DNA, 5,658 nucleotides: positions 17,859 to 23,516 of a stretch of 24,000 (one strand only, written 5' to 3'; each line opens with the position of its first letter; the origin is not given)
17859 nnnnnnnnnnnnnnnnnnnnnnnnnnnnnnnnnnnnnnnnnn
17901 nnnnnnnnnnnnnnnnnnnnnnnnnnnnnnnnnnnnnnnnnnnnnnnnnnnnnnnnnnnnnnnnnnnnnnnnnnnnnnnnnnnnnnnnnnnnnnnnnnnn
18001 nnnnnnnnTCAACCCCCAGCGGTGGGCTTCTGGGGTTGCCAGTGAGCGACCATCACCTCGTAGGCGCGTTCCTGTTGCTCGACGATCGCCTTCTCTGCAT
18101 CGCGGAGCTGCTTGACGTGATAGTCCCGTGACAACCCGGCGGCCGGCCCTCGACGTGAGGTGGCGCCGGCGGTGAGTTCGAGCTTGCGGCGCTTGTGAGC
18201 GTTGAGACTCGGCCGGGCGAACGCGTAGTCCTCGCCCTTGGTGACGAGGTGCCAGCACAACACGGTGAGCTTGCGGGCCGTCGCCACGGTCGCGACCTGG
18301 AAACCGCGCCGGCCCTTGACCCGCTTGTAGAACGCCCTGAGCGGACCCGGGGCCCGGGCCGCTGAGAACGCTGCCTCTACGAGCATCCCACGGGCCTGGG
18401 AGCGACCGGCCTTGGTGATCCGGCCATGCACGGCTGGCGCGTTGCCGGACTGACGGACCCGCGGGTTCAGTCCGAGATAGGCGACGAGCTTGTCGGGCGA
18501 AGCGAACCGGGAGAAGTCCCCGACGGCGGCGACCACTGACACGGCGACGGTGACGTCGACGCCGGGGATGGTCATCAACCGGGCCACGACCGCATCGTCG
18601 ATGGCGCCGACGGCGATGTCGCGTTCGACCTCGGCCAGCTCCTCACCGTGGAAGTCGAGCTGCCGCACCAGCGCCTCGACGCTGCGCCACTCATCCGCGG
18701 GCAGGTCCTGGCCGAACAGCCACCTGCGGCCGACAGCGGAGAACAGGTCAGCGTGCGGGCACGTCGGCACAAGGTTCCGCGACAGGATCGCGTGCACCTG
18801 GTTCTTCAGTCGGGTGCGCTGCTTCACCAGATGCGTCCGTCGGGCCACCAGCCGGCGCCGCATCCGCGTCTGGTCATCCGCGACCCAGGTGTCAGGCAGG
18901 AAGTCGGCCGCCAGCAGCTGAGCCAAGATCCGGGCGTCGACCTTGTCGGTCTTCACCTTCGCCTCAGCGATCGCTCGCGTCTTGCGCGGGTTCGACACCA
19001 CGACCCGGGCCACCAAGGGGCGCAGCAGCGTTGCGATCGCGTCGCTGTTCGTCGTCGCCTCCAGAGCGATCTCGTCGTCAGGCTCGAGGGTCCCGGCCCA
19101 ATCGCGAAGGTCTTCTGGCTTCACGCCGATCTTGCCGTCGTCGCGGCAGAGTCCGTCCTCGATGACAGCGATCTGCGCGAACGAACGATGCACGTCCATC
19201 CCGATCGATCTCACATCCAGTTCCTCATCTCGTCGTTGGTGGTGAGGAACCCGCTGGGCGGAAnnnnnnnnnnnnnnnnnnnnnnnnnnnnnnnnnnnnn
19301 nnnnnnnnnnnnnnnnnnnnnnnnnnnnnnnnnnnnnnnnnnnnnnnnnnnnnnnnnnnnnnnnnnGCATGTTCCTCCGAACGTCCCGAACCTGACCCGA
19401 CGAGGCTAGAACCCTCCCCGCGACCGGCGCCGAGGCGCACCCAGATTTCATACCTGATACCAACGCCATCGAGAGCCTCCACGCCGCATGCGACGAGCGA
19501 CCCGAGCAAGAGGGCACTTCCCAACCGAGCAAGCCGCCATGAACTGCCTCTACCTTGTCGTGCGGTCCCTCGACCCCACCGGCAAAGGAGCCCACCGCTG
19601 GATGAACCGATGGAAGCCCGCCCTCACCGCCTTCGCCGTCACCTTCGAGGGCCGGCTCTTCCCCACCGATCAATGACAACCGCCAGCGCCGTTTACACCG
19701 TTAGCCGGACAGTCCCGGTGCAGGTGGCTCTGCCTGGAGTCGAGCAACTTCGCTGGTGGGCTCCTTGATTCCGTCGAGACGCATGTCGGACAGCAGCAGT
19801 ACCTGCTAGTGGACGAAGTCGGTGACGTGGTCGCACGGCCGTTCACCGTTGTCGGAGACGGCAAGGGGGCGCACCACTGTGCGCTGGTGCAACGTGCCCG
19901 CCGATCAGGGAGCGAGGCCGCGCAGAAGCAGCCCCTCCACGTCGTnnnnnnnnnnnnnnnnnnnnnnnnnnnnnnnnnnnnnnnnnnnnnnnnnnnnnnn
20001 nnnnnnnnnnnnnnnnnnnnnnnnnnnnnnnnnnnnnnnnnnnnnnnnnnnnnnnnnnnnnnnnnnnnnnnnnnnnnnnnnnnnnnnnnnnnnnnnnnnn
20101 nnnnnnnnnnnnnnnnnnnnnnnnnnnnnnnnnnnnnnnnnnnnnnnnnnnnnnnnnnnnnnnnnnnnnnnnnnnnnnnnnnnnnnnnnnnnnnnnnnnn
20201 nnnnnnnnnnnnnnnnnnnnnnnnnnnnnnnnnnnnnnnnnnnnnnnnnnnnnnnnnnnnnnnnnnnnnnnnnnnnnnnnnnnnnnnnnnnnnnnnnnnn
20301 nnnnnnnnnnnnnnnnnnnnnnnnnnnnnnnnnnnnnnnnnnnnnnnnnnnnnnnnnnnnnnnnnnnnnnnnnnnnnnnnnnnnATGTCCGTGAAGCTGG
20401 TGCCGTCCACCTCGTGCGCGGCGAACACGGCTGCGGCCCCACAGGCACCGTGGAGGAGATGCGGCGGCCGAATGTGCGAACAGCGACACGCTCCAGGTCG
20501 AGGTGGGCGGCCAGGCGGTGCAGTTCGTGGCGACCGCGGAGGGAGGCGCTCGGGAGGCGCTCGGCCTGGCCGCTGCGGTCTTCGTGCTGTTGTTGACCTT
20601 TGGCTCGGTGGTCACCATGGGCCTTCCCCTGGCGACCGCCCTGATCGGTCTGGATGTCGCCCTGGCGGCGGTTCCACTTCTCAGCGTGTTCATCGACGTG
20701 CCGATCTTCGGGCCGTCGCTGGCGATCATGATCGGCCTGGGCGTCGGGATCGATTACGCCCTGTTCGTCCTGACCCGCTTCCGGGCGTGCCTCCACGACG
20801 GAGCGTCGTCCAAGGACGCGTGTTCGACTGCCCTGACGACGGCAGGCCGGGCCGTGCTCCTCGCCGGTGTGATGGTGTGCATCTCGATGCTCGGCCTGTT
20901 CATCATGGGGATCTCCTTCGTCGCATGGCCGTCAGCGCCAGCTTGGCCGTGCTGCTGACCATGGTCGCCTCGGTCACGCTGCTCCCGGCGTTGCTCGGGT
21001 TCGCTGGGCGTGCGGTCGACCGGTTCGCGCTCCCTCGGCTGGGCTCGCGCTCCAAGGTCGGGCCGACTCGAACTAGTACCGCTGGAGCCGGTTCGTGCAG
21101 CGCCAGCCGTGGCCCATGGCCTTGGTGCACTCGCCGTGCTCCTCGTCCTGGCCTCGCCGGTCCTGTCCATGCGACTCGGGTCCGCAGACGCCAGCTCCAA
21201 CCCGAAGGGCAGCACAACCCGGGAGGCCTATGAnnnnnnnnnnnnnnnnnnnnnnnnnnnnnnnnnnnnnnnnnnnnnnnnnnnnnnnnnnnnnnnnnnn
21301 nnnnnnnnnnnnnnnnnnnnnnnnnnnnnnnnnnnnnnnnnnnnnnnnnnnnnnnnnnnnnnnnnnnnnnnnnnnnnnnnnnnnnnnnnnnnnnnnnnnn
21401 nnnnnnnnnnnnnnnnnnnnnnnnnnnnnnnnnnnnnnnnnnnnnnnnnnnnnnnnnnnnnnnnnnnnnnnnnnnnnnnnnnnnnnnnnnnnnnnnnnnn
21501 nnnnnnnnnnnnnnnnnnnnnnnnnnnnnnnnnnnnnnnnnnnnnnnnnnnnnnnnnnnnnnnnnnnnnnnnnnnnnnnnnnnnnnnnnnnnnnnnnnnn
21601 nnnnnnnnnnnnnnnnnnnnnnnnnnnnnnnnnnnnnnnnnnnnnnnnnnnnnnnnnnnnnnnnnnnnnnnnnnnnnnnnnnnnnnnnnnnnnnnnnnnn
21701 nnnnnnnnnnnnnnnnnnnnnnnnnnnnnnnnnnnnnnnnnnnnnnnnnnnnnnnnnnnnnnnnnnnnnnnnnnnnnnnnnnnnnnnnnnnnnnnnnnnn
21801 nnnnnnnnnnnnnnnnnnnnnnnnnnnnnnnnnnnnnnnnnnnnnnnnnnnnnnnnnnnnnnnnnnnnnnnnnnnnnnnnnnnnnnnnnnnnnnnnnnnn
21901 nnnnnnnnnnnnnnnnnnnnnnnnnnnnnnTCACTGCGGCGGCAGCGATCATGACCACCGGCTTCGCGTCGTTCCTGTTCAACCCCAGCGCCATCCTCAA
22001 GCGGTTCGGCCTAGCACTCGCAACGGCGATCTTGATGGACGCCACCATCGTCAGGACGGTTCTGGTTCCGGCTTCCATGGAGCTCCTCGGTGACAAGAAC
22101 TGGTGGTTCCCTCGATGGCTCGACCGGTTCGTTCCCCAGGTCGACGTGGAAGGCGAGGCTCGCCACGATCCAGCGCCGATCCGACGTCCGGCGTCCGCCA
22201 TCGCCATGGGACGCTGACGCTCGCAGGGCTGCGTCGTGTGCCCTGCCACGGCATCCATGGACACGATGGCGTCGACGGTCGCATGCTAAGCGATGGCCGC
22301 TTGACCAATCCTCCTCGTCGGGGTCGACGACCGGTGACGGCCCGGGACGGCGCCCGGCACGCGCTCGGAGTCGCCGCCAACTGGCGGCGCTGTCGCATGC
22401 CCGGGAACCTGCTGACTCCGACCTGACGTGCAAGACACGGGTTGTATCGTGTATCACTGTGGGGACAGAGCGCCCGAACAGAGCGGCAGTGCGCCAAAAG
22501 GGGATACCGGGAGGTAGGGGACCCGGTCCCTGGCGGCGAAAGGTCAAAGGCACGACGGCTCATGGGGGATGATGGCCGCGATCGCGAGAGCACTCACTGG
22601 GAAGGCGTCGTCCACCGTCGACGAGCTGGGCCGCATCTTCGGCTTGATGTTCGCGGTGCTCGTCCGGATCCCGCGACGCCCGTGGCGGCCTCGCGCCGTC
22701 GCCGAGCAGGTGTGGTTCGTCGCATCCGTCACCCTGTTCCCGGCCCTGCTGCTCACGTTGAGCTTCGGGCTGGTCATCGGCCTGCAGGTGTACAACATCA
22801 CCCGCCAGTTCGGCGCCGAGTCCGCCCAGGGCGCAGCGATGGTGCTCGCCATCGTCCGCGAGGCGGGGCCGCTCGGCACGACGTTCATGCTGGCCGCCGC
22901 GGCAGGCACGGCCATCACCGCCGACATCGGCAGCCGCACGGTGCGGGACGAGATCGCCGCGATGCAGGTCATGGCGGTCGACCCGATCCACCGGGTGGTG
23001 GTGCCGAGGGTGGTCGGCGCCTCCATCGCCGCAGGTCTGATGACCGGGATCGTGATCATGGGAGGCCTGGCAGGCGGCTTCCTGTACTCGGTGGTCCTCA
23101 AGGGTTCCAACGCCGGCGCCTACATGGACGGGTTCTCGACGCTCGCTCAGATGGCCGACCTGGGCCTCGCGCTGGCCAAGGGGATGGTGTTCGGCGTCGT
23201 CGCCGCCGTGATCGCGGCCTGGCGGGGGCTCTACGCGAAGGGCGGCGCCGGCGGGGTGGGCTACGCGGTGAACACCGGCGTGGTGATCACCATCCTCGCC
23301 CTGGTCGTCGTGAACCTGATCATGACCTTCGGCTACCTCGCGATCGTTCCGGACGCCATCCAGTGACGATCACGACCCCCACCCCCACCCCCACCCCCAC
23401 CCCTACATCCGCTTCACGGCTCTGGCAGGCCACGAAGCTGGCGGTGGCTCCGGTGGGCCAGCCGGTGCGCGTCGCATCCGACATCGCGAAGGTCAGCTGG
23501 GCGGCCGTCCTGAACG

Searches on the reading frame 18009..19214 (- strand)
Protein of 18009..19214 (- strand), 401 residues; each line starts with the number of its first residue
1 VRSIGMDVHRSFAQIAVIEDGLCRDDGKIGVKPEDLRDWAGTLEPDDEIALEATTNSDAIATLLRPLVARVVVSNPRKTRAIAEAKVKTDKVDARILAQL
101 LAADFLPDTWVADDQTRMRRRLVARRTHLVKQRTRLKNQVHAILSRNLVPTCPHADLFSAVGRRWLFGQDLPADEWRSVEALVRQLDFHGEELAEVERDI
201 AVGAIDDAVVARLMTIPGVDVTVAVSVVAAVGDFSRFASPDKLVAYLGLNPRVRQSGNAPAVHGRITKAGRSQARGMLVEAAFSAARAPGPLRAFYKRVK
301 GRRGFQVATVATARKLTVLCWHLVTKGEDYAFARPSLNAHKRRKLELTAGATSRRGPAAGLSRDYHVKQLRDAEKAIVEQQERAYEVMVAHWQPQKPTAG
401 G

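Call 10: search_protein_families(library=pfam, proteins=[window:18009-19214:-], max_evalue=0.001)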
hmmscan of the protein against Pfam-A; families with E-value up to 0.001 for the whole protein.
window:18009-19214:- (401 aa): 2 families
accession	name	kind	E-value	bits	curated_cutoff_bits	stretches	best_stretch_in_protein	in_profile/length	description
PF02371.22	Transposase_20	-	7.9e-24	84.3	21.3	1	211-297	2-87/87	Transposase IS116/IS110/IS902 family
PF01548.23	DEDD_Tnp_IS110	-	3.8e-16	59.7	29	1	4-145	1-151/155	Transposase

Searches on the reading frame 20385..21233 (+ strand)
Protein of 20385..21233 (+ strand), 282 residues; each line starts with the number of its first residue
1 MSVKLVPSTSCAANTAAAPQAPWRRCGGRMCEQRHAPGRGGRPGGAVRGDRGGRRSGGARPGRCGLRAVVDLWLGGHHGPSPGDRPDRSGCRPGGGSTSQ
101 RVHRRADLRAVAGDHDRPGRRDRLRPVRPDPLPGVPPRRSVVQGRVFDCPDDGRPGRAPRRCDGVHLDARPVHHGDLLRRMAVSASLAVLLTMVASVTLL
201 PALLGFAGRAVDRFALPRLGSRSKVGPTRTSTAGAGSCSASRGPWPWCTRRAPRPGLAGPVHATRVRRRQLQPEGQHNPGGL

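Call 10: search_protein_families(library=pfam, proteins=[window:20385-21233:+], max_evalue=0.001)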
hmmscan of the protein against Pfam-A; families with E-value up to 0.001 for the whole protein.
window:20385-21233:+ (282 aa): 1 family
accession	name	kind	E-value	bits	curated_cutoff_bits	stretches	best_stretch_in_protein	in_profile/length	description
PF03176.21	MMPL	-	0.0007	19.1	20.5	1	178-214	273-308/333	MMPL family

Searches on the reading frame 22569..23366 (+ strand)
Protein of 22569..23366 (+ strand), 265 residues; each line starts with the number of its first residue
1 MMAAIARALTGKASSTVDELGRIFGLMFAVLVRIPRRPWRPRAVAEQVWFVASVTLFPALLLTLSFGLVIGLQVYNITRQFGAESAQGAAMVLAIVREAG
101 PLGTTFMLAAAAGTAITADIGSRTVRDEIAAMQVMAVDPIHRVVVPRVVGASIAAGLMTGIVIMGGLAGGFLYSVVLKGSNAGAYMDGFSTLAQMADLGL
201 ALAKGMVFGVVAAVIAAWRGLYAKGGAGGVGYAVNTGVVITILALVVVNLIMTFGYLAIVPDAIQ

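Call 10: search_protein_families(library=pfam, proteins=[window:22569-23366:+], max_evalue=0.001)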
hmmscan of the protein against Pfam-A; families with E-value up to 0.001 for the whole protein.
window:22569-23366:+ (265 aa): 1 family
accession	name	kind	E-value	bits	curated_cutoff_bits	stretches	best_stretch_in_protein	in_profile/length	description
PF02405.21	MlaE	-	2.2e-55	188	22.5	1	45-253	2-210/212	Permease MlaE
